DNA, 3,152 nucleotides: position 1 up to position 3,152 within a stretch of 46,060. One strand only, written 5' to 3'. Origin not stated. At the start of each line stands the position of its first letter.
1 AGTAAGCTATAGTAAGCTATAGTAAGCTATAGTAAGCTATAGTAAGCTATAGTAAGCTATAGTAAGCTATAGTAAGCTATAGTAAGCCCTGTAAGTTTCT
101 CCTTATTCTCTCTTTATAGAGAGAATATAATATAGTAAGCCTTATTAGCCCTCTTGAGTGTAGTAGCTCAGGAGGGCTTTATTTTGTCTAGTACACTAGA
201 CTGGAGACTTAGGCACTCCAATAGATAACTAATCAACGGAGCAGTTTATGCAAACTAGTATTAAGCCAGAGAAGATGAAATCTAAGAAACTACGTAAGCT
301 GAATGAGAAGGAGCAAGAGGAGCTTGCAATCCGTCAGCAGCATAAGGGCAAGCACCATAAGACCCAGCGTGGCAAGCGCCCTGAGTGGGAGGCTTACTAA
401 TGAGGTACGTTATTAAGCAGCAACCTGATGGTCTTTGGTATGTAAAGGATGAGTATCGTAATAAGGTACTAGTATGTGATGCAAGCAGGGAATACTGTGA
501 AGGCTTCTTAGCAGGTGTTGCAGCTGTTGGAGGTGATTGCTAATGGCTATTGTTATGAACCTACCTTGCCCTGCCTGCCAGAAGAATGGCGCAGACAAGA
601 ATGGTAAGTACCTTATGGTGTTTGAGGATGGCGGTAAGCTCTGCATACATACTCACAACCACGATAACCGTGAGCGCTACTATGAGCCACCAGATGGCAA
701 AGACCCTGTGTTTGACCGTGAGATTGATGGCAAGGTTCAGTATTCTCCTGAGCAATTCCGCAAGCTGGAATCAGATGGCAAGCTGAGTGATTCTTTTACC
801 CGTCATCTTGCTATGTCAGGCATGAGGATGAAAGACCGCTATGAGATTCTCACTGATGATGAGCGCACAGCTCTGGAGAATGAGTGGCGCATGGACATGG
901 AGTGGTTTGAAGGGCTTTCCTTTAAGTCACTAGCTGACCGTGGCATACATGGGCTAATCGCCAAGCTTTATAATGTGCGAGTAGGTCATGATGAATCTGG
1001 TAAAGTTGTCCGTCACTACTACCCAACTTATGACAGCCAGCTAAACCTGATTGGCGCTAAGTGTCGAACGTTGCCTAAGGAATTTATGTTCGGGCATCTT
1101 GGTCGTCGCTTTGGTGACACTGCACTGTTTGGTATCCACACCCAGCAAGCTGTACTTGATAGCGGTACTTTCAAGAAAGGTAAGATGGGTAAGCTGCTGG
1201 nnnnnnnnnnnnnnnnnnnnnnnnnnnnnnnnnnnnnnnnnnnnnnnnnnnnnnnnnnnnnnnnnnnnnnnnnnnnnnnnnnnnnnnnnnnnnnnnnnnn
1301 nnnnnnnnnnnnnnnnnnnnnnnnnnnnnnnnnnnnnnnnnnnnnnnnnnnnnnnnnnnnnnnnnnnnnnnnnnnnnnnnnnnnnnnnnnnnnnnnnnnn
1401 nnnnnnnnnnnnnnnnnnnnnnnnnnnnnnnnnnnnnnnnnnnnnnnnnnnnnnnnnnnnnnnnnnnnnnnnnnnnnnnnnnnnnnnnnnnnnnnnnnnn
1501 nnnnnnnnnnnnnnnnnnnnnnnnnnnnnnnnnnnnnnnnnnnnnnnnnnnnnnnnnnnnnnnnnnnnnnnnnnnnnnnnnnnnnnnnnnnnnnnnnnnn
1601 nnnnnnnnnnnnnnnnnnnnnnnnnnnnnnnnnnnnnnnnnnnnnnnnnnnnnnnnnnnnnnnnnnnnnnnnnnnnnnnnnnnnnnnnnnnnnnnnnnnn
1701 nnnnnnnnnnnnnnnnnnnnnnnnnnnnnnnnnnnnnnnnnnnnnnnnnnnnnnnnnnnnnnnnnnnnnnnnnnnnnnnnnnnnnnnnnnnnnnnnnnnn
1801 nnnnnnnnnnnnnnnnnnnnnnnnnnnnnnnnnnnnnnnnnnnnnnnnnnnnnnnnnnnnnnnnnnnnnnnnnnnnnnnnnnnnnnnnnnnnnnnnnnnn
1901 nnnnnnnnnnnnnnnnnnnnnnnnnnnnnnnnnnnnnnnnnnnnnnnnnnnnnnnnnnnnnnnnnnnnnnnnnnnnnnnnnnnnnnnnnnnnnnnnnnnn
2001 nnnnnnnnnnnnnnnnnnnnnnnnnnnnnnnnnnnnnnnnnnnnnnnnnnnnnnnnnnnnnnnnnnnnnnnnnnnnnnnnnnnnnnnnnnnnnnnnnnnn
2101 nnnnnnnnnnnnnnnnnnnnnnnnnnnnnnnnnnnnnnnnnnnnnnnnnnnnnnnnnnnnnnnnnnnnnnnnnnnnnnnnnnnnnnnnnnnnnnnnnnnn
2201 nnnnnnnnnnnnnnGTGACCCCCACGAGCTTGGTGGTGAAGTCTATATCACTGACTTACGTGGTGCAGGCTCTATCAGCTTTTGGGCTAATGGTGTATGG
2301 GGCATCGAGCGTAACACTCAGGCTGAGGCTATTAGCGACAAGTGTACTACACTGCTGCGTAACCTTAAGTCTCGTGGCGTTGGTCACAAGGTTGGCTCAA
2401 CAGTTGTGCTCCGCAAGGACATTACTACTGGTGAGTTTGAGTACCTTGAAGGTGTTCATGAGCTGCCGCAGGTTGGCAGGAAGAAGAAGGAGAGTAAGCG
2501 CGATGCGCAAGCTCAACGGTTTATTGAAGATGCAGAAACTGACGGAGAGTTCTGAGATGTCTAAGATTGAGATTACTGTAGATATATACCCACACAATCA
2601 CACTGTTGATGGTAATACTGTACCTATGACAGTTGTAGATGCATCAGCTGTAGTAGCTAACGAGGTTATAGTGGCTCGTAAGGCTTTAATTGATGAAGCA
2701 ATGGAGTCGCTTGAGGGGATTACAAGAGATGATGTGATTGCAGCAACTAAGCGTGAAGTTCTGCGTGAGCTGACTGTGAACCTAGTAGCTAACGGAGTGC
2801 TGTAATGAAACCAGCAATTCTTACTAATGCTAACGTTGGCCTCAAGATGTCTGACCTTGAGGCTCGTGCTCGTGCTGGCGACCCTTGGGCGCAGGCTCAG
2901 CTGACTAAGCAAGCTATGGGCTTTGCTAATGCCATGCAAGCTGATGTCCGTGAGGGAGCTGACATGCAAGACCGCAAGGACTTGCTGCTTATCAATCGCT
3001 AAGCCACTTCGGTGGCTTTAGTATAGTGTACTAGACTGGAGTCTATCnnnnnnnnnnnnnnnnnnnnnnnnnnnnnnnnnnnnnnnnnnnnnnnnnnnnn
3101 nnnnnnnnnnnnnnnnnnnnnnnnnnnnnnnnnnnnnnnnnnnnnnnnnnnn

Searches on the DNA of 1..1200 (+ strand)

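Call 6: search_dna_similar(query=window:1-1200:+, collection=phages, mode=distant, max_rows=30)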
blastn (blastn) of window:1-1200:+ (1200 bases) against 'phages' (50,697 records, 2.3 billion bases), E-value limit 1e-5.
Records with a match: 119; places in all: 119; records where one place covers at least 80% of the query: 13.
Best place of each record, by identity: 95-99% 4; 90-95% 5; 80-90% 11; 60-80% 99.
By first word of the organism name: Escherichia 33; Vibrio 16; Salmonella 13; Proteus 12; Vectrevirus 11; Klebsiella 8; Pectobacterium 5; Marinomonas 5; Aeromonas 4; Pseudomonas 3; and 6 more.
By host as written in the record: - 22; Escherichia coli 17; Vibrio alginolyticus 4; Salmonella enterica 4; Escherichia coli O18ac:K1:H7 ColV+ 4; Edwardsiella tarda E24.1 3; Marinomonas mediterranea 3; Eschercihia coli (multidrug-resistant clinical isolate) 3; and 43 more.
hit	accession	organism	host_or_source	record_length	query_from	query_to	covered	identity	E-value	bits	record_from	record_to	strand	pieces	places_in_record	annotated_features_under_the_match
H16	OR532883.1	Klebsiella phage RCIP0089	Klebsiella pneumoniae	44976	1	1200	100%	97.4%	0e+0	2025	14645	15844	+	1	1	hypothetical protein (x3)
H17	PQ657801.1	Klebsiella phage Roth32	Klebsiella sp. M6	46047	1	1200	100%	97.1%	0e+0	2007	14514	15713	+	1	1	hypothetical protein (x3)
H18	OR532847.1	Klebsiella phage RCIP0053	Klebsiella pneumoniae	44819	1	1200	100%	96.5%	0e+0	1975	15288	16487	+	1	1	hypothetical protein (x3)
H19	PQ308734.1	Klebsiella phage vB_Kp_Z1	Klebsiella pneumoniae Kp677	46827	51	1200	96%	98.4%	0e+0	1992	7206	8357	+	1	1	DNA primase/helicase | hypothetical protein (x2)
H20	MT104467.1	Pseudomonas phage MR4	-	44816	41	1200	97%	89.3%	0e+0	1517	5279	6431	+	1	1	DNA primase/helicase | hypothetical protein (x3)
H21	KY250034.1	Pectobacterium phage PP99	Pectobacterium carotovorum subsp. ...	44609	31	1200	86%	94.2%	0e+0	1573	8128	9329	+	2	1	putative DNA primase/helicase | hypothetical protein (x2)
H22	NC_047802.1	Pectobacterium phage PP99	Pectobacterium carotovorum subsp. ...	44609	31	1200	86%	94.2%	0e+0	1573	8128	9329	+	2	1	putative DNA primase/helicase | hypothetical protein (x2)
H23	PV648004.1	Vibrio phage JSF38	Vibrio cholerae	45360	41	1200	85%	93.3%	0e+0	1517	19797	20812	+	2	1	hypothetical protein (x2)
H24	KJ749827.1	Escherichia phage ECBP5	Escherichia coli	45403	41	1200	85%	92.5%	0e+0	1480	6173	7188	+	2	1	putative DNA helicase | hypothetical protein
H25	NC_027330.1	Escherichia phage ECBP5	Escherichia coli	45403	41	1200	85%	92.5%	0e+0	1480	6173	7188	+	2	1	putative DNA helicase | hypothetical protein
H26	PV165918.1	Edwardsiella phage vB_EtA_DT115P1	Edwardsiella tarda E24.1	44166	21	1200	88%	80.4%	0e+0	959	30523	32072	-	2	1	DNA primase/helicase | endonuclease | hypothetical protein (x2)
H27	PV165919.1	Edwardsiella phage vB_EtA_WAG25P1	Edwardsiella tarda E24.1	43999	21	1200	88%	80.4%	0e+0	959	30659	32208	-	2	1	DNA primase/helicase | homing endonuclease | hypothetical protein (x2)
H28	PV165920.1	Edwardsiella phage vB_EtA_WCT72P1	Edwardsiella tarda E24.1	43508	21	1200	88%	78.7%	0e+0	932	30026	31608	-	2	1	DNA primase/helicase | homing endonuclease | hypothetical protein (x2)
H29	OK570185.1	Pantoea phage Nufs112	Pantoea agglomerans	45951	24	1200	64%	73.8%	2e-93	422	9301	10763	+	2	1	DNA primase/helicase | HNH endonuclease | hypothetical protein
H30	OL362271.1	Klebsiella phage 6939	Klebsiella aerogenes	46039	399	1198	64%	71.0%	5e-69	358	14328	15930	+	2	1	DNA primase/helicase | hypothetical protein (x4)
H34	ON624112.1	Aeromonas phage Aer_P220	Aeromonas popoffii CEMTC 4062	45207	729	1153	35%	68.5%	1e-32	147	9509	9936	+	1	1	DNA primase/helicase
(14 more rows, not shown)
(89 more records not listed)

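Call 53: get_annotated_region(hit=H30, flank=1500)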
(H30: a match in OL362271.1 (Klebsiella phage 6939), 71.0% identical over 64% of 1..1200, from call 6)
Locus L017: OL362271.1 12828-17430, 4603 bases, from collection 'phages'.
description: Klebsiella phage 6939, complete genome.
organism: Klebsiella phage 6939 (NCBI taxid 2912295)
taxonomy: Viruses; Duplodnaviria; Heunggongvirae; Uroviricota; Caudoviricetes; Autographiviridae
host: Klebsiella aerogenes; source: raw sewage; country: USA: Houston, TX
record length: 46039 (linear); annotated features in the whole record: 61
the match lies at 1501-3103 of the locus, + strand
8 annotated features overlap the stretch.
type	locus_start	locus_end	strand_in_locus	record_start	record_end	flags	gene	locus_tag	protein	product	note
CDS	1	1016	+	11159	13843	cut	-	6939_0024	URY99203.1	DNA-directed RNA polymerase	-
CDS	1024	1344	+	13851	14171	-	-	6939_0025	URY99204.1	hypothetical protein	-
CDS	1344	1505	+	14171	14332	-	-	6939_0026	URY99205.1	hypothetical protein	-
CDS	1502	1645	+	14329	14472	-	-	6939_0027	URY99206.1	hypothetical protein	-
CDS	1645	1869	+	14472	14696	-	-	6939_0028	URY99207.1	hypothetical protein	-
CDS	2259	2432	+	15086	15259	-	-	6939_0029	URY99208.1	hypothetical protein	-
CDS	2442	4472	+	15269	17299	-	-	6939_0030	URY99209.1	DNA primase/helicase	-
CDS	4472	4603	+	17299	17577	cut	-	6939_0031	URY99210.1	hypothetical protein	-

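Call 54: get_annotated_region(hit=H34, flank=2500)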
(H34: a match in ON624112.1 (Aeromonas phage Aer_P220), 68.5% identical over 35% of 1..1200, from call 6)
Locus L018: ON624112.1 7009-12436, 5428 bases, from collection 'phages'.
description: Aeromonas phage Aer_P220, complete genome.
organism: Aeromonas phage Aer_P220 (NCBI taxid 2951227)
taxonomy: Viruses; Duplodnaviria; Heunggongvirae; Uroviricota; Caudoviricetes; Autographiviridae
host: Aeromonas popoffii CEMTC 4062; source: River Yinya water; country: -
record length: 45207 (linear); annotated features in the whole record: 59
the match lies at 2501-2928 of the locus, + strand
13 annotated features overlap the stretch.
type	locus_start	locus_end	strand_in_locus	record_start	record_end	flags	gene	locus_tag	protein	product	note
CDS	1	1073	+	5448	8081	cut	-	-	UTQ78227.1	DNA-directed RNA polymerase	-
CDS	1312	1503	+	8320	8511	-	-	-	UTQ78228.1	hypothetical protein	-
CDS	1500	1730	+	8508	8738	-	-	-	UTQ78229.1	hypothetical protein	-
CDS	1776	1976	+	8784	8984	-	-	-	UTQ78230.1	hypothetical protein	-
CDS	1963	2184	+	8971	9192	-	-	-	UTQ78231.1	hypothetical protein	-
CDS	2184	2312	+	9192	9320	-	-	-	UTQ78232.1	hypothetical protein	-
CDS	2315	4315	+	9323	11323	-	-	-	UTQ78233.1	DNA primase/helicase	-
CDS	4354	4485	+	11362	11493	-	-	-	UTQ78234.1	hypothetical protein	-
CDS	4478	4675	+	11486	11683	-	-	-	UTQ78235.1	hypothetical protein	-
CDS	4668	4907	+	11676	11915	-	-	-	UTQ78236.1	hypothetical protein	-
CDS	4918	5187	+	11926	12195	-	-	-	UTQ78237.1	HTH domain-containing protein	-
CDS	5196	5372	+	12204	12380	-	-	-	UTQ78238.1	hypothetical protein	-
CDS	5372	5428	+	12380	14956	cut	-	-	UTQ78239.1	DNA-directed DNA polymerase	-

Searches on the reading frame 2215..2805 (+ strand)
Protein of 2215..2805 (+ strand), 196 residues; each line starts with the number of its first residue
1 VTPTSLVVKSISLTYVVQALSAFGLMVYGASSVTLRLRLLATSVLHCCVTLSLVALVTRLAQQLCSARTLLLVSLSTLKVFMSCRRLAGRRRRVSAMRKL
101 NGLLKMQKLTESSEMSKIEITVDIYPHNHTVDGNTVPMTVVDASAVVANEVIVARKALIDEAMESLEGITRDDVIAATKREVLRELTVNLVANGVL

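Call 66: search_protein_families(library=pfam, proteins=[window:2215-2805:+], max_evalue=0.01)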
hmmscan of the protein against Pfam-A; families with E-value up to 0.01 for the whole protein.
window:2215-2805:+ (196 aa): 0 families

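Call 67: search_protein_families(library=phrogs, proteins=[window:2215-2805:+], max_evalue=0.001)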
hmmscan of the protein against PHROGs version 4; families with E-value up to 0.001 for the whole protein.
window:2215-2805:+ (196 aa): 1 family
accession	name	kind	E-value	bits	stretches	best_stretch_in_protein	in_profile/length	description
phrog_37472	-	unknown function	1.9e-20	74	1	115-196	1-87/87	-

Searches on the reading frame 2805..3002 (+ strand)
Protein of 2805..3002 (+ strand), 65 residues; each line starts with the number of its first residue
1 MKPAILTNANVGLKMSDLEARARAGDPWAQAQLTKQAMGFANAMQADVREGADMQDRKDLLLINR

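Call 67: search_protein_families(library=phrogs, proteins=[window:2805-3002:+], max_evalue=0.001)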
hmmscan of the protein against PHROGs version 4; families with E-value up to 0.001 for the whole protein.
window:2805-3002:+ (65 aa): 1 family
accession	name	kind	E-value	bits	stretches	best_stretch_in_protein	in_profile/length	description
phrog_29174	-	unknown function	2.4e-48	162.9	1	1-65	1-65/65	-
